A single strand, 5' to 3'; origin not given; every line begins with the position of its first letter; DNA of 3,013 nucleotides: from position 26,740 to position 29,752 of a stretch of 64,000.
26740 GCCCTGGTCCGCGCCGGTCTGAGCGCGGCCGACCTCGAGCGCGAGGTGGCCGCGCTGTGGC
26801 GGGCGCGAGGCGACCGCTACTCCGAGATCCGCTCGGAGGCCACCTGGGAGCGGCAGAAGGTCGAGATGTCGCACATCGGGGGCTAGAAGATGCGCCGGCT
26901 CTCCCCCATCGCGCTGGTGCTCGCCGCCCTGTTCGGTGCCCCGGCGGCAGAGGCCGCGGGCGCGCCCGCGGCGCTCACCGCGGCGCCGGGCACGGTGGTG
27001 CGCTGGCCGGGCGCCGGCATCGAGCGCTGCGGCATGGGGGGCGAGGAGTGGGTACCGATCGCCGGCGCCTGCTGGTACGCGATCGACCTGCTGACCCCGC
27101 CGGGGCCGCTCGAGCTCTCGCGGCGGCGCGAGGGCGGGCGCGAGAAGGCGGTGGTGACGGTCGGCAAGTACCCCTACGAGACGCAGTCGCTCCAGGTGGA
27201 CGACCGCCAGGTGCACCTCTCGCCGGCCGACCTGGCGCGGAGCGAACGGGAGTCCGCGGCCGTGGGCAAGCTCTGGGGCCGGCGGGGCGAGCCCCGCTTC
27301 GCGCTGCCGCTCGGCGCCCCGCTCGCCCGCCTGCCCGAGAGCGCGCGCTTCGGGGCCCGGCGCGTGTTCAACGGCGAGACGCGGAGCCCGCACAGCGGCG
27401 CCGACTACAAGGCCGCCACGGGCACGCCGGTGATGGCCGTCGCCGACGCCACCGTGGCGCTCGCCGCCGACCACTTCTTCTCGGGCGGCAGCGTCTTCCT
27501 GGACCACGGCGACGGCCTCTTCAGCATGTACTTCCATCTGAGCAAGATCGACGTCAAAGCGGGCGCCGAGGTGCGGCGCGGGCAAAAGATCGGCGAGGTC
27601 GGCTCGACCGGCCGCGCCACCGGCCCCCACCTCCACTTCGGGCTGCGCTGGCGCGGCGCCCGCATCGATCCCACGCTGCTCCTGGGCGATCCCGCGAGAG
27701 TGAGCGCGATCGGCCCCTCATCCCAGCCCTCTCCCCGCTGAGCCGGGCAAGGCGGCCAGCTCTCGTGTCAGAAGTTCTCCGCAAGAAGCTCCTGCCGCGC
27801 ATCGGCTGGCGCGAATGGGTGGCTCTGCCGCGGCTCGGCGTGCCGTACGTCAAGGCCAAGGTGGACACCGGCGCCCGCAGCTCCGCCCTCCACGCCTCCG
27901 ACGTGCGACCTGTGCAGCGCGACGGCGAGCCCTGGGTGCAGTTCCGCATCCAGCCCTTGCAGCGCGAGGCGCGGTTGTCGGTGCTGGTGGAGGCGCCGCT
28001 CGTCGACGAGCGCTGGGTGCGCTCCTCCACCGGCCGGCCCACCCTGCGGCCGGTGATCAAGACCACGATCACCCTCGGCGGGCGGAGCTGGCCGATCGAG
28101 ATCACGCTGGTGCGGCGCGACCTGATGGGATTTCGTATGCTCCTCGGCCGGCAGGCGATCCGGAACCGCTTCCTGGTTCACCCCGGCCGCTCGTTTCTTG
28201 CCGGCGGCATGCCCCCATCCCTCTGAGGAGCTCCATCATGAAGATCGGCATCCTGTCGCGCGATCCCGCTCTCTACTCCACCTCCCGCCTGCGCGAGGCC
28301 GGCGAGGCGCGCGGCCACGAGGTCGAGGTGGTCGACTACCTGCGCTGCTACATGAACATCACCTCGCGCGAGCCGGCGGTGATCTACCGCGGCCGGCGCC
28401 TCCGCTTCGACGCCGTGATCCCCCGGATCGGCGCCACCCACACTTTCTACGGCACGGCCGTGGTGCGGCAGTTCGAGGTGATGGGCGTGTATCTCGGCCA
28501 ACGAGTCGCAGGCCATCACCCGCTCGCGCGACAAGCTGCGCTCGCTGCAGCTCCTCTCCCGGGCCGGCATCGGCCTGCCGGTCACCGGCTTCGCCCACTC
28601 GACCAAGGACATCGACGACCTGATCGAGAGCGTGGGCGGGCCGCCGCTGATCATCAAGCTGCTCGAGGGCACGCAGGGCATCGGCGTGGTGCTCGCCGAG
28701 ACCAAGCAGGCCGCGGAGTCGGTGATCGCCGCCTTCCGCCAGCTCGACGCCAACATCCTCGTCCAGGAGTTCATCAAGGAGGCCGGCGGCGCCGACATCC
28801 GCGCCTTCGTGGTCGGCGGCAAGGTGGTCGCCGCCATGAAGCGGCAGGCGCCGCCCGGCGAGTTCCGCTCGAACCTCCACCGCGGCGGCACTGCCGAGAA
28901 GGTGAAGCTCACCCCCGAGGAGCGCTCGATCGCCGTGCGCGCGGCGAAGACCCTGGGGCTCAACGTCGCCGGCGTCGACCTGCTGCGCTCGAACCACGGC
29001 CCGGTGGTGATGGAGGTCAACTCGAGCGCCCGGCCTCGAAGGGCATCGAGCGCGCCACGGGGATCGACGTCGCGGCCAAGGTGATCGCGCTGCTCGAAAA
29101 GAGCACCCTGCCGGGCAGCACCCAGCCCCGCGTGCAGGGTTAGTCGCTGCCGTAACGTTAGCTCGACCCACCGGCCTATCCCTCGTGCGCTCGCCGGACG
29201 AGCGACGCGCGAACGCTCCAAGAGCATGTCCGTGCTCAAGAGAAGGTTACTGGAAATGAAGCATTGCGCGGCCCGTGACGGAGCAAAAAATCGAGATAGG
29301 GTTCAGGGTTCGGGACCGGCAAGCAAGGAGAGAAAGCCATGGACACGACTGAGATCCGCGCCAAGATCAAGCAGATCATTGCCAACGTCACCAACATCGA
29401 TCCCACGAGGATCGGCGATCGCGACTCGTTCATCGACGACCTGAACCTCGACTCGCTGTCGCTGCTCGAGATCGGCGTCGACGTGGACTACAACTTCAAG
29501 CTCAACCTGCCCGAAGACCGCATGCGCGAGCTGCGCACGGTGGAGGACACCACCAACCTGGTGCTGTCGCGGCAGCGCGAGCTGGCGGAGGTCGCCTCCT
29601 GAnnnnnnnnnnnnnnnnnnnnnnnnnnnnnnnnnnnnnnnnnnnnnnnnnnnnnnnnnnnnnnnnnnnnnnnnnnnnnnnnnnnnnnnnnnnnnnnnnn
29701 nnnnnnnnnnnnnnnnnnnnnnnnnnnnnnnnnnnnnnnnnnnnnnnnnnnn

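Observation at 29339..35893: Compact six-gene operon: ACP, KS-alpha, CLF-like KS-beta, TlpA-like thioredoxin, flavin halogenase and a carotenoid-cleavage-type oxygenase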

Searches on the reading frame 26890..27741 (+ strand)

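Call 5: search_protein_families(library=pfam, proteins=[window:26890-27741:+], max_evalue=0.001)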
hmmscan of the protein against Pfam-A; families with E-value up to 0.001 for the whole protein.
window:26890-27741:+ (283 aa): 1 family
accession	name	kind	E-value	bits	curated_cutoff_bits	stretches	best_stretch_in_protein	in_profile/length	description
PF01551.29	Peptidase_M23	-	2.1e-31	108.4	28.7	1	167-261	2-96/96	Peptidase family M23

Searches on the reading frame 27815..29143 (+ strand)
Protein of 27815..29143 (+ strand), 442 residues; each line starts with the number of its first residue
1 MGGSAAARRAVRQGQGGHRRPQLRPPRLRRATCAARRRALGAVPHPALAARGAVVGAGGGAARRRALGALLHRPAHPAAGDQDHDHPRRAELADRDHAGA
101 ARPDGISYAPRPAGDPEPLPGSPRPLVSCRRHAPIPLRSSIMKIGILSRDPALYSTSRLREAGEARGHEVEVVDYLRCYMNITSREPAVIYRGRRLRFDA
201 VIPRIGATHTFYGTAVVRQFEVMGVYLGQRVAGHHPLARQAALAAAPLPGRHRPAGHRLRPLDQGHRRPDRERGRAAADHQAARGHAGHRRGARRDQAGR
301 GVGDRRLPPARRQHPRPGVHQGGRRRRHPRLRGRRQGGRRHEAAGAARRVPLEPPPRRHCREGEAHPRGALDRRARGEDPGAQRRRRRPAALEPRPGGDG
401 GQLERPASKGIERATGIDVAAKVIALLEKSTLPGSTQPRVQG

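Call 5: search_protein_families(library=pfam, proteins=[window:27815-29143:+], max_evalue=0.001)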
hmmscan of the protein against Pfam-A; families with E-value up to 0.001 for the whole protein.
window:27815-29143:+ (442 aa): 1 family
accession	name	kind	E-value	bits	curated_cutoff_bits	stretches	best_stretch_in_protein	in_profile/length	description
PF18030.7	Rimk_N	-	2.1e-38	130.9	26.4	1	142-227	1-87/94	RimK PreATP-grasp domain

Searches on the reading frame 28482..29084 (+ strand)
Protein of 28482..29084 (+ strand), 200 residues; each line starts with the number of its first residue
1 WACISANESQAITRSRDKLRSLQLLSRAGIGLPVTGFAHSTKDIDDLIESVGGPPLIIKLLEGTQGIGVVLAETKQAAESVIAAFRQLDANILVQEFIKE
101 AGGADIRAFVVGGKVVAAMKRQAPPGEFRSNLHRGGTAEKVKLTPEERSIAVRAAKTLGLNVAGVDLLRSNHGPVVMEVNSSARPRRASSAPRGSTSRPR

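Call 5: search_protein_families(library=pfam, proteins=[window:28482-29084:+], max_evalue=0.001)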
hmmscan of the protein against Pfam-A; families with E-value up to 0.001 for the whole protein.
window:28482-29084:+ (200 aa): 4 families
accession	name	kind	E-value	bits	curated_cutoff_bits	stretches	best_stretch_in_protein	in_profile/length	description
PF08443.16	RimK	-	6.8e-62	208.9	21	1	16-184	2-168/188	RimK-like ATP-grasp domain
PF02955.21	GSH-S_ATP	-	3.1e-19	69.5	23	1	33-170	13-154/175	Prokaryotic glutathione synthetase, ATP-grasp domain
PF02655.19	ATP-grasp_3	-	2.3e-09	38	23.2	1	17-181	3-155/160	ATP-grasp domain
PF14397.11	ATPgrasp_ST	-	9e-07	28.8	31.4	0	6-100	10-122/278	Sugar-transfer associated ATP-grasp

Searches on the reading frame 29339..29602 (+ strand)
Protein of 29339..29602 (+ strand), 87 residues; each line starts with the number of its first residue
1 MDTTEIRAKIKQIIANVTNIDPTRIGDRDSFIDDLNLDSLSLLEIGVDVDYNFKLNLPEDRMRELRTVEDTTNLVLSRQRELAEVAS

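Call 3: search_protein_families(library=pfam, proteins=[window:29339-29602:+], max_evalue=0.01)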
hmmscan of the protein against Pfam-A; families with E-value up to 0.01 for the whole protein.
window:29339-29602:+ (87 aa): 1 family
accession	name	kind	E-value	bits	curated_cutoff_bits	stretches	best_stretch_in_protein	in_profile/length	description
PF00550.31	PP-binding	-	4.5e-09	36.9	20.8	1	9-74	2-66/67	Phosphopantetheine attachment site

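Call 7: search_protein_families(library=ncbifam, proteins=[window:29339-29602:+], max_evalue=0.001)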
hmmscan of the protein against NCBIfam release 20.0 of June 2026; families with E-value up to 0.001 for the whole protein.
window:29339-29602:+ (87 aa): 12 families
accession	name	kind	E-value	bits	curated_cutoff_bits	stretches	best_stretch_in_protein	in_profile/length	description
NF040636.1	AcpM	exception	3.1e-18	65.6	146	1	4-84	4-84/93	meromycolate extension acyl carrier protein AcpM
NF002147.0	PRK00982.1-1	equivalog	5.9e-18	64.5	84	1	2-79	4-81/83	acyl carrier protein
TIGR00517.1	acyl_carrier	equivalog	1.1e-13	50.8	70.45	1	4-78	2-76/77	acyl carrier protein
NF002148.0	PRK00982.1-2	subfamily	6.5e-13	48.3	71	1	4-79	3-78/79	acyl carrier protein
NF002151.0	PRK00982.1-5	equivalog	4.6e-12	45.9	92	1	5-75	3-73/78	acyl carrier protein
NF002150.0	PRK00982.1-4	subfamily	1.1e-11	44.8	66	1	1-79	1-79/80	acyl carrier protein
NF002149.0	PRK00982.1-3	equivalog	1.9e-09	37.3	106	1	5-78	3-76/78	acyl carrier protein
NF005079.0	PRK06508.1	equivalog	7.6e-09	35.9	83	1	8-62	6-60/93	acyl carrier protein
NF006031.0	PRK08172.1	equivalog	1.5e-08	35.2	76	1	5-75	4-74/82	acyl carrier protein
NF009104.0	PRK12449.1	equivalog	1.3e-07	31.4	70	1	1-78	1-78/80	acyl carrier protein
NF058660.1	cispen_ACP_AmcB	equivalog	1.9e-07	31.2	80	1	6-78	2-78/80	cispentacin biosynthesis acyl carrier protein AmcB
NF003757.0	PRK05350.1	equivalog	1.3e-05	25.3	65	1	2-76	3-77/83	acyl carrier protein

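Call 31: search_solved_structures(query=window:29339-29602:+, max_evalue=0.001, show_alignments=1)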
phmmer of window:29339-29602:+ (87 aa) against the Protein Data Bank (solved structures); distinct sequences matched with E-value up to 0.001: 74 (the best 60 are shown).
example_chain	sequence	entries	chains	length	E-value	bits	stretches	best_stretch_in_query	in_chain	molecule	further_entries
1klp_A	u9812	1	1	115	9.6e-13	51.4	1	4-85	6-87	MEROMYCOLATE EXTENSION ACYL CARRIER PROTEIN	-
7bvc_P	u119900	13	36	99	1.7e-12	50.6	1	4-85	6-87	Meromycolate extension acyl carrier protein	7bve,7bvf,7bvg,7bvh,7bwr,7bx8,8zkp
9s2u_I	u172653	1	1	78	5.1e-12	49.1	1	4-72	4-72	Meromycolate extension acyl carrier protein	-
9rgb_G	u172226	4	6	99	7.2e-12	48.6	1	4-85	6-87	Meromycolate extension acyl carrier protein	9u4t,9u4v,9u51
9rfu_G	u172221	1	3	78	2.1e-11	47.1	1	4-72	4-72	Meromycolate extension acyl carrier protein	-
8yg0_A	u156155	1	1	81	2.5e-10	43.7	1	2-79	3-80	Acyl carrier protein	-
2koo_A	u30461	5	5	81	1.9e-09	41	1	5-79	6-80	Acyl carrier protein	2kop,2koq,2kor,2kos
2cnr_A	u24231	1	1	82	1.9e-09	40.9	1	5-79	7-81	ACYL CARRIER PROTEIN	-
7auf_A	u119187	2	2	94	3.9e-08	36.8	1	1-77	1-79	Similar to acyl carrier protein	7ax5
7e42_A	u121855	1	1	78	8.2e-08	35.7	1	5-75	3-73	Acyl carrier protein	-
1x3o_A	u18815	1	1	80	8.6e-08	35.7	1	3-75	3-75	acyl carrier protein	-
2lol_A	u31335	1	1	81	1.7e-07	34.8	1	3-79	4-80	Acyl carrier protein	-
2qnw_A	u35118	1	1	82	2.2e-07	34.4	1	6-74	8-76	Acyl carrier protein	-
9s5i_E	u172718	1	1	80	2.4e-07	34.3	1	5-76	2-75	Acyl carrier protein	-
2l0q_A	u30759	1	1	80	2.8e-07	34.1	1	4-78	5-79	Acyl carrier protein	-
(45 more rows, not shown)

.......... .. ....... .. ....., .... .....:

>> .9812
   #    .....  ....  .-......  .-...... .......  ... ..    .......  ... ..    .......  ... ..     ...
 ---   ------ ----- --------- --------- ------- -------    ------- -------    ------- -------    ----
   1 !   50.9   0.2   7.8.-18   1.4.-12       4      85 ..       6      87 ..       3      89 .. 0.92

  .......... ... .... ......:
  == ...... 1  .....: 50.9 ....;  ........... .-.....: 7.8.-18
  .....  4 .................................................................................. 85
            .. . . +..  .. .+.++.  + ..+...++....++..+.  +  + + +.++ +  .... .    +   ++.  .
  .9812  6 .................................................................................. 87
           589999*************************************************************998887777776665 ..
